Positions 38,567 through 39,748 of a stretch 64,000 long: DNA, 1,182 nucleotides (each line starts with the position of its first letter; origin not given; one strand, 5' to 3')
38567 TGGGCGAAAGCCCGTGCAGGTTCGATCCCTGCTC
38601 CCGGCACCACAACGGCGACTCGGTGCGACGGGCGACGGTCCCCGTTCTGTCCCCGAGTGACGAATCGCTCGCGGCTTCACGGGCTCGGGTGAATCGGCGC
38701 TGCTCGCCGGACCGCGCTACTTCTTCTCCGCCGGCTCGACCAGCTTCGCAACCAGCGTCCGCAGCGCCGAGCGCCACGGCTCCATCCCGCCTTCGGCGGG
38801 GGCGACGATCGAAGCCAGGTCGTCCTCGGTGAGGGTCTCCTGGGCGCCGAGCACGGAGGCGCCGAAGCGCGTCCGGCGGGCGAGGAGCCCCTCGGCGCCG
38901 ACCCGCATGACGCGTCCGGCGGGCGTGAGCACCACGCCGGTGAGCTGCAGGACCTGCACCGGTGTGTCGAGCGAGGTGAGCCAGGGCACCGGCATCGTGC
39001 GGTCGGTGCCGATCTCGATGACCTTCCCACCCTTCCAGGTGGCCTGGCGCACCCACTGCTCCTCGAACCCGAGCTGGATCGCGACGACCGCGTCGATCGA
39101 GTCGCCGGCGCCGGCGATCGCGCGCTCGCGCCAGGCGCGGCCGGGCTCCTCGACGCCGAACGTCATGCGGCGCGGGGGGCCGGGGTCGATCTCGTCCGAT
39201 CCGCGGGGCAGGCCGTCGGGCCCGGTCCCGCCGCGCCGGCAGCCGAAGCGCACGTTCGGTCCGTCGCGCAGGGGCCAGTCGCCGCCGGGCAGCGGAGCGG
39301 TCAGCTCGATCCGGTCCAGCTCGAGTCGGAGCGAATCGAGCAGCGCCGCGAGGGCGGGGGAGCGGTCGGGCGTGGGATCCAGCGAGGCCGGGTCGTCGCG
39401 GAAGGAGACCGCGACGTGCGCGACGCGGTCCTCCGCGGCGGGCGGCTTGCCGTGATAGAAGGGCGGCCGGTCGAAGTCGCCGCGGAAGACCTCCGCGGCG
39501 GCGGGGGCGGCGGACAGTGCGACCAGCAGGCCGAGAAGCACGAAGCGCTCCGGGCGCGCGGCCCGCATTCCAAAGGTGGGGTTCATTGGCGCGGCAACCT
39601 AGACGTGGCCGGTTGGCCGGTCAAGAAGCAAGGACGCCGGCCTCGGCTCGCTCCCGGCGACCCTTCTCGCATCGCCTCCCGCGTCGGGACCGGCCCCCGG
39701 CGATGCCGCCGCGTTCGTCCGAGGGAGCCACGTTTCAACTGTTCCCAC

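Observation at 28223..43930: ACIII operon positioned 4.6 kb upstream of the porin-cytochrome module, suggesting a quinol-to-outer-membrane electron route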

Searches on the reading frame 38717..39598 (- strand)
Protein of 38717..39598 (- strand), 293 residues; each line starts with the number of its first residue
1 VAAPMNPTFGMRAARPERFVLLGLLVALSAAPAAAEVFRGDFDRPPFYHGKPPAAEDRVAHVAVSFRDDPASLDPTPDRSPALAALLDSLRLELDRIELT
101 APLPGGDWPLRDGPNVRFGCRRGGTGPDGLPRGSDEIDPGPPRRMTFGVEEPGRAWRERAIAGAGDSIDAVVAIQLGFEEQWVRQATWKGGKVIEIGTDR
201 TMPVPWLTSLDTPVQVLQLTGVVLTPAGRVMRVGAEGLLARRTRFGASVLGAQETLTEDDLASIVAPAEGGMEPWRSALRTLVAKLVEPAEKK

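Call 11: search_protein_families(library=pfam, proteins=[window:38717-39598:-], max_evalue=0.001)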
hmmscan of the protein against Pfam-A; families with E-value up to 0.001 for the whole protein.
window:38717-39598:- (293 aa): 0 families

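Call 82: search_protein_families(library=pfam, proteins=[window:38717-39586:-], max_evalue=0.05)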
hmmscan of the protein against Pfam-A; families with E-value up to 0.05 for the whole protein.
window:38717-39586:- (289 aa): 0 families
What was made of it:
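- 38717..39586 (-): 289-aa exported protein of unknown function (Hyp289). No Pfam hit (calls 11, 82).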
